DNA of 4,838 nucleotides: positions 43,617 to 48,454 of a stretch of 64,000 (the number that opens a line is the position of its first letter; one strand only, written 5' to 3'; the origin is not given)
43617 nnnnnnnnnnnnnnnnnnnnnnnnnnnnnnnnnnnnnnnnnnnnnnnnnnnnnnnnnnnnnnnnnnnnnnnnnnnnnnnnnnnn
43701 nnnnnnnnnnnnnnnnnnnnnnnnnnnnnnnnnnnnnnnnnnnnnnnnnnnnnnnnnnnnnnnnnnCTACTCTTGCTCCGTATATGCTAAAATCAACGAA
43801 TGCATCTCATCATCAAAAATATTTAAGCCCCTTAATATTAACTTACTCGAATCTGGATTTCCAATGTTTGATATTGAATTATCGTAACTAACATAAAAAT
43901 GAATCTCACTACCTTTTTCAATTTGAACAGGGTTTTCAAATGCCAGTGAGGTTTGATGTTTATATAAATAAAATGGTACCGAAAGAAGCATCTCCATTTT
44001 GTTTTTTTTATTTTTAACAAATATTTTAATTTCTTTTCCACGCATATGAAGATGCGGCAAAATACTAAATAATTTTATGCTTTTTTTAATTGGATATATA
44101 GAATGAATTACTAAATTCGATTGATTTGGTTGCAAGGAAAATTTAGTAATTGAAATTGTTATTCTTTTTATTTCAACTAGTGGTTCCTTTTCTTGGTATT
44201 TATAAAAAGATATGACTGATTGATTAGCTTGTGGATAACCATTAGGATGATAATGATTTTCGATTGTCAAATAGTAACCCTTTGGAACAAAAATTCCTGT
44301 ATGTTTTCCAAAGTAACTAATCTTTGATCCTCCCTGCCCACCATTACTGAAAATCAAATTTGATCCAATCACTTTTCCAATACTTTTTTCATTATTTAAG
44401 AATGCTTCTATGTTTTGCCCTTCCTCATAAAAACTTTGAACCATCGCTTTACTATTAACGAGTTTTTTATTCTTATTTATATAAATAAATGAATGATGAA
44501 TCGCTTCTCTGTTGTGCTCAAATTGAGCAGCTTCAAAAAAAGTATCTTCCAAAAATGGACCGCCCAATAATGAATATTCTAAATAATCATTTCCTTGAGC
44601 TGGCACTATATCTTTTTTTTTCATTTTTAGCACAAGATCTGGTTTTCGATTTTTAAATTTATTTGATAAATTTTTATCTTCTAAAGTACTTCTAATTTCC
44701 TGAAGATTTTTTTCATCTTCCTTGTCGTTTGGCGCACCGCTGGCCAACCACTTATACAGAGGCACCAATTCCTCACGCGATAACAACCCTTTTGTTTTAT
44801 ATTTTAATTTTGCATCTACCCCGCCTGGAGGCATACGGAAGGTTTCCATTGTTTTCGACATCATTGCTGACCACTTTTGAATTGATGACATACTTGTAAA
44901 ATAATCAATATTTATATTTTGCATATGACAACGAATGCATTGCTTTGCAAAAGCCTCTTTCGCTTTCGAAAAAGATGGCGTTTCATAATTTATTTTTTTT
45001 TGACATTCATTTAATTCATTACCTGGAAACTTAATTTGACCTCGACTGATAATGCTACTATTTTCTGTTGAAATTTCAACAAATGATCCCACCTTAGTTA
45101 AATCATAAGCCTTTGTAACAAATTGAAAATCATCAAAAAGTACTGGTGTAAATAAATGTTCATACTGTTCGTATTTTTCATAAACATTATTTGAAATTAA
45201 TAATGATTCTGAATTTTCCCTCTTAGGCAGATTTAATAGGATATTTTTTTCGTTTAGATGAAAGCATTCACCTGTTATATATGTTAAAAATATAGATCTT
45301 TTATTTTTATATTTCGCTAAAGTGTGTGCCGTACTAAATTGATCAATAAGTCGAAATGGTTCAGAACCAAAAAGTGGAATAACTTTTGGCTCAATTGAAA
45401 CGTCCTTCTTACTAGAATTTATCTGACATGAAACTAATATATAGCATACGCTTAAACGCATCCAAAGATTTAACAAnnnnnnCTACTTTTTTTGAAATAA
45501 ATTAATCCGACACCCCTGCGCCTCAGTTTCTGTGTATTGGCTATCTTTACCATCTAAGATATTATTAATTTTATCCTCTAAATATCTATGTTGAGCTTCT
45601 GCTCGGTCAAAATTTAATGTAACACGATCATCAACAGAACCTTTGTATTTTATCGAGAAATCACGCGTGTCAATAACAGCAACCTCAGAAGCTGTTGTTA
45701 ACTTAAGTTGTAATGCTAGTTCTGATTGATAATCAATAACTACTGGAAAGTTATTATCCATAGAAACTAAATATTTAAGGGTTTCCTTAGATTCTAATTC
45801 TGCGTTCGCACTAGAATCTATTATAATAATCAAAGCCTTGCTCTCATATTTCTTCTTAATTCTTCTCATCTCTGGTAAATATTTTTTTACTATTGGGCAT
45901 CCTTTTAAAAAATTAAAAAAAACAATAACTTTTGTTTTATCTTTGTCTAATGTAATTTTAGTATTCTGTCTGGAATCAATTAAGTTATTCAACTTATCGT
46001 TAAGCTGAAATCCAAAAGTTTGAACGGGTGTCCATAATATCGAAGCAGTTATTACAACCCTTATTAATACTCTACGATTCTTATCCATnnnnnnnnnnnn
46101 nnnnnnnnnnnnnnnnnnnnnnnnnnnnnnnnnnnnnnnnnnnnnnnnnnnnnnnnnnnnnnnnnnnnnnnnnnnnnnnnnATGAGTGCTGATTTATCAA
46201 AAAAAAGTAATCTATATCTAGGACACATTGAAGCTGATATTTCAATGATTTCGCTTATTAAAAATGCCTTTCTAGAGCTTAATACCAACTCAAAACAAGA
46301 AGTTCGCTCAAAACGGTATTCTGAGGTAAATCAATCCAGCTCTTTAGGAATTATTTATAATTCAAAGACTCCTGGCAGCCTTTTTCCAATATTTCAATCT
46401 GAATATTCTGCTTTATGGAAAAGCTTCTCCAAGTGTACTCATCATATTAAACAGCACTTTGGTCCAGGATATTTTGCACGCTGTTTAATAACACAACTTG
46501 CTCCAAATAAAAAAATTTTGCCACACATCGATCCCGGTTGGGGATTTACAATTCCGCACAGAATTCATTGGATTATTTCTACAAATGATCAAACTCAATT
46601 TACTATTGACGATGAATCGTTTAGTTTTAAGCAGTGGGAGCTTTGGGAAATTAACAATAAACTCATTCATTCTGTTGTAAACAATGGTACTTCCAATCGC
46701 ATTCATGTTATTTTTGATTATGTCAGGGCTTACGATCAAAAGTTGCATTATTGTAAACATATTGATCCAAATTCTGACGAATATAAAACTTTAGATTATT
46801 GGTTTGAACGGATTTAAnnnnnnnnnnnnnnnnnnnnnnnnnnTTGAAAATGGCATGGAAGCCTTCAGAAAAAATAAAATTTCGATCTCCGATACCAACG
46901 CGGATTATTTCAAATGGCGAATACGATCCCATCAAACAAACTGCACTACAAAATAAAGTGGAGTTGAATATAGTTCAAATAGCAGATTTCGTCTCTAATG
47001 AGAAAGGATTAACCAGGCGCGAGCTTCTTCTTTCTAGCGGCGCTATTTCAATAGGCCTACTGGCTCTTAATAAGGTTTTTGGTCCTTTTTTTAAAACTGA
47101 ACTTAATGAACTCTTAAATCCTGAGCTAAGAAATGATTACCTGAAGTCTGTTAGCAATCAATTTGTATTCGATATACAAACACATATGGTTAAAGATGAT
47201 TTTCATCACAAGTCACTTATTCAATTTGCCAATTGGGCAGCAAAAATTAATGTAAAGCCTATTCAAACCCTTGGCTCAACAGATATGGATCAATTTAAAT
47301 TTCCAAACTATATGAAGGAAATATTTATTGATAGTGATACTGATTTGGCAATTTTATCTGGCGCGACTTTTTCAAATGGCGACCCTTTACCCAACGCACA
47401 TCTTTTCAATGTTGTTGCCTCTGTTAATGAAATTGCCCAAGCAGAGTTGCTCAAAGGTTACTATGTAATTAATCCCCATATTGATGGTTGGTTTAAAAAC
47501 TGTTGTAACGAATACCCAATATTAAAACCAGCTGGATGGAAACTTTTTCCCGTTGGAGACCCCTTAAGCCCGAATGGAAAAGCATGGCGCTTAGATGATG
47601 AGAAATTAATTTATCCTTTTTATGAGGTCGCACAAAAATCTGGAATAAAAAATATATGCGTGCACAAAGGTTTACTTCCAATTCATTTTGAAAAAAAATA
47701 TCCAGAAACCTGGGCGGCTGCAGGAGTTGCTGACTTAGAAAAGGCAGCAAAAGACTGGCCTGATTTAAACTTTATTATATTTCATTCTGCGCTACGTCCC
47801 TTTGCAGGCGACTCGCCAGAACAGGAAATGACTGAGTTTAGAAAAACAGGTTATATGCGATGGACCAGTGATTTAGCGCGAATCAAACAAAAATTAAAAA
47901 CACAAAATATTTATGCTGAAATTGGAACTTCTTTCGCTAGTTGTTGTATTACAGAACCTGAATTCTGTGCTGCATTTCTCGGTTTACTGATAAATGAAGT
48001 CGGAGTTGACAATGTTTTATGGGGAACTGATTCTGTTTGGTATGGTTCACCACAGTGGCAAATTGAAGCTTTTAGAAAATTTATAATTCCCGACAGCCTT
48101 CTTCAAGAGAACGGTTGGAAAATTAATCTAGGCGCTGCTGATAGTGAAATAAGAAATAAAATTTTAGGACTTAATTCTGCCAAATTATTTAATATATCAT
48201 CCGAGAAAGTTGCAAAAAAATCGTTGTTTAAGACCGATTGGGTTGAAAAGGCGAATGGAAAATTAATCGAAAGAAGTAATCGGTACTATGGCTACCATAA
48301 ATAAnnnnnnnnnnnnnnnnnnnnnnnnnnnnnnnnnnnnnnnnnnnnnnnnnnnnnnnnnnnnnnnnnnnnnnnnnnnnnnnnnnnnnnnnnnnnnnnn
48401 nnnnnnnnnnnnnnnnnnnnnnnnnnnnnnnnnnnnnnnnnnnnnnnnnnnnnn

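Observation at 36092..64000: A ~28-kb block of tailoring enzymes with no visible scaffold: candidate undescribed modification system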

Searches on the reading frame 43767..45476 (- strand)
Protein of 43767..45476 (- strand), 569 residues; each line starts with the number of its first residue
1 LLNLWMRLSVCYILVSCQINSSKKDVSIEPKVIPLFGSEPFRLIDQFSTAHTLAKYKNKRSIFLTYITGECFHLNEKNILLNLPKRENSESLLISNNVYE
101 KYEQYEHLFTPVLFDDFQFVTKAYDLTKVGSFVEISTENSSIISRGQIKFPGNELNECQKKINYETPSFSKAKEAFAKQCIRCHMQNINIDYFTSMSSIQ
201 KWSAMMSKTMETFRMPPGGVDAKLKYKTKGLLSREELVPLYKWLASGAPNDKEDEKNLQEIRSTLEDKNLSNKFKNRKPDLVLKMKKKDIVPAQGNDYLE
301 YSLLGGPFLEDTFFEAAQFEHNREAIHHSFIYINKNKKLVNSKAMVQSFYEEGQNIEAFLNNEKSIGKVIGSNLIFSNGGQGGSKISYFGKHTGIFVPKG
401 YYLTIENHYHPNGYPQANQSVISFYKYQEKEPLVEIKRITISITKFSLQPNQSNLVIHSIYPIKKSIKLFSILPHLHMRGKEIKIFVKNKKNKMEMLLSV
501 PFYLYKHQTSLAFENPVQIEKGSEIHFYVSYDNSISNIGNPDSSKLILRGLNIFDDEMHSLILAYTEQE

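Call 4: search_protein_families(library=pfam, max_evalue=0.01, proteins=[window:43767-45476:-])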
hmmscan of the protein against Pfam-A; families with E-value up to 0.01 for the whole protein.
window:43767-45476:- (569 aa): 1 family
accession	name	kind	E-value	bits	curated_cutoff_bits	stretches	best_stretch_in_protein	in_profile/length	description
PF03712.20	Cu2_monoox_C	-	0.001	19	23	1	463-534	40-112/157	Copper type II ascorbate-dependent monooxygenase, C-terminal domain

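Call 19: search_protein_families(library=ncbifam, max_evalue=0.05, proteins=[window:43767-45476:-])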
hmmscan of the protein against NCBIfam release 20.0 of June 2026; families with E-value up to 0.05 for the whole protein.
window:43767-45476:- (569 aa): 0 families

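Call 59: search_solved_structures(query=window:43767-45476:-, max_evalue=1)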
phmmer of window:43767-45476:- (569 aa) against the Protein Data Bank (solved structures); distinct sequences matched with E-value up to 1: 0.

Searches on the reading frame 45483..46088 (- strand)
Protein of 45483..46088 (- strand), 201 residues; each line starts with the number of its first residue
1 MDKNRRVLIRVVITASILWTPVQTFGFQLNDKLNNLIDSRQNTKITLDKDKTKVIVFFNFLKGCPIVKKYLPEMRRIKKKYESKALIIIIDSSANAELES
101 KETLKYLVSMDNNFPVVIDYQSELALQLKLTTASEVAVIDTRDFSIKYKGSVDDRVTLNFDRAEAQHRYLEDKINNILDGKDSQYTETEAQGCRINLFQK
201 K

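Call 4: search_protein_families(library=pfam, max_evalue=0.01, proteins=[window:45483-46088:-])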
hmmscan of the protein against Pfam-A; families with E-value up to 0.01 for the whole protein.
window:45483-46088:- (201 aa): 4 families
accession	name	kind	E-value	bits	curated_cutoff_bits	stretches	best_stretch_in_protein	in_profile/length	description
PF08534.16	Redoxin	-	1.5e-08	35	26.6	1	40-165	16-146/148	Redoxin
PF00578.27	AhpC-TSA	-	6.4e-06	26.6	26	1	41-134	14-104/124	AhpC/TSA family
PF00255.25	GSHPx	-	0.005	16.8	27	1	41-107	10-78/108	Glutathione peroxidase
PF13905.12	Thioredoxin_8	-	0.0097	16.7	27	0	54-141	3-90/94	Thioredoxin-like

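Call 94: search_protein_families(library=ncbifam, max_evalue=0.001, proteins=[window:45483-46088:-])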
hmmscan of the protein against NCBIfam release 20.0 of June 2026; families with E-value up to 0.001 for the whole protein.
window:45483-46088:- (201 aa): 3 families
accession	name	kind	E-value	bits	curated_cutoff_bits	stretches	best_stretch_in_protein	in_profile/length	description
NF002854.0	PRK03147.1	subfamily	1.1e-05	25.4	170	1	34-157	44-157/176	thiol-disulfide oxidoreductase ResA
NF010625.0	PRK14018.1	equivalog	1.4e-05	23.8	522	1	35-158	40-166/521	bifunctional peptide-methionine (S)-S-oxide reductase MsrA/peptide-methionine (R)-S-oxide reductase MsrB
NF041202.1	StoA_CxxC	exception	2.4e-05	24.3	210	1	42-133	43-132/163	endospore biogenesis thiol-disulfide oxidoreductase StoA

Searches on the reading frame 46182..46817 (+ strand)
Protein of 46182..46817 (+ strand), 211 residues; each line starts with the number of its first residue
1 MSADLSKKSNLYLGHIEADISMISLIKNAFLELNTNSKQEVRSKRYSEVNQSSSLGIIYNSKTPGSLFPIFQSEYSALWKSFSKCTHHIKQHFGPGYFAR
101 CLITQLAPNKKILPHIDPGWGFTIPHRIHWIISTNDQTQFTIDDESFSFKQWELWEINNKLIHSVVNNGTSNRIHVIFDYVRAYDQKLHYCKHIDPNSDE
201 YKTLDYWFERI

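Call 5: search_protein_families(library=pfam, max_evalue=0.01, proteins=[window:46182-46817:+])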
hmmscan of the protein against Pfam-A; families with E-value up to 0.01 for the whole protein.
window:46182-46817:+ (211 aa): 1 family
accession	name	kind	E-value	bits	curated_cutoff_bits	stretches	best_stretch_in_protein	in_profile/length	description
PF05118.21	Asp_Arg_Hydrox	-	1.1e-10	42.1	22.6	1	79-182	53-156/157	Aspartyl/Asparaginyl beta-hydroxylase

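Call 21: search_protein_families(library=phrogs, max_evalue=0.001, proteins=[window:46182-46817:+])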
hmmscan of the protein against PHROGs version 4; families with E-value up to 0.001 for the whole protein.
window:46182-46817:+ (211 aa): 2 families
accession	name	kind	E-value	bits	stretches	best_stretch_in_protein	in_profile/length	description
phrog_32420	-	unknown function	8.9e-06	26.8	1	82-180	79-175/180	-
phrog_25472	-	unknown function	0.00053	20.5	1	97-183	133-215/234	-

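Call 94: search_protein_families(library=ncbifam, max_evalue=0.001, proteins=[window:46182-46817:+])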
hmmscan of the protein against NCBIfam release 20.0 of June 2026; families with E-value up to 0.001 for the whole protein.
window:46182-46817:+ (211 aa): 0 families

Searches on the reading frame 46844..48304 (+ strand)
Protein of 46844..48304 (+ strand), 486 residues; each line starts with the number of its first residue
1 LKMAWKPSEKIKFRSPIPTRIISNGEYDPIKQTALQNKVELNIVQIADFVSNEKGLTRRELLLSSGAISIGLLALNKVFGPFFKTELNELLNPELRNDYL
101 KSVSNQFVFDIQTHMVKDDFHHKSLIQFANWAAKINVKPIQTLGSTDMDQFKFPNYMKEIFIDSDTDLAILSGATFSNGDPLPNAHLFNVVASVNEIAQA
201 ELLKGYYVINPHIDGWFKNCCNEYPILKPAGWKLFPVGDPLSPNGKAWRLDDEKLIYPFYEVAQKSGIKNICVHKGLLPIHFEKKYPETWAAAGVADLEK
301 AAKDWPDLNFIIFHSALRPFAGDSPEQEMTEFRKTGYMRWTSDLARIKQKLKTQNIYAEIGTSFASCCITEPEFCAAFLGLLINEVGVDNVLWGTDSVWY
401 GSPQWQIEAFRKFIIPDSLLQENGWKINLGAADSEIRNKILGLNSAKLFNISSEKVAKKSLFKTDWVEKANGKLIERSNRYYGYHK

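Call 5: search_protein_families(library=pfam, max_evalue=0.01, proteins=[window:46844-48304:+])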
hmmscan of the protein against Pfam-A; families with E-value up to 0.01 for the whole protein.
window:46844-48304:+ (486 aa): 1 family
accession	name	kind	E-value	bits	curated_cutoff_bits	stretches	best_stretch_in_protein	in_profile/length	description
PF04909.20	Amidohydro_2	-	2.8e-12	47.4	26.4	1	246-450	118-288/289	Amidohydrolase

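Call 19: search_protein_families(library=ncbifam, max_evalue=0.05, proteins=[window:46844-48304:+])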
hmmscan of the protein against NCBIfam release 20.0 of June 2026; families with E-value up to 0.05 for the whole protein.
window:46844-48304:+ (486 aa): 0 families
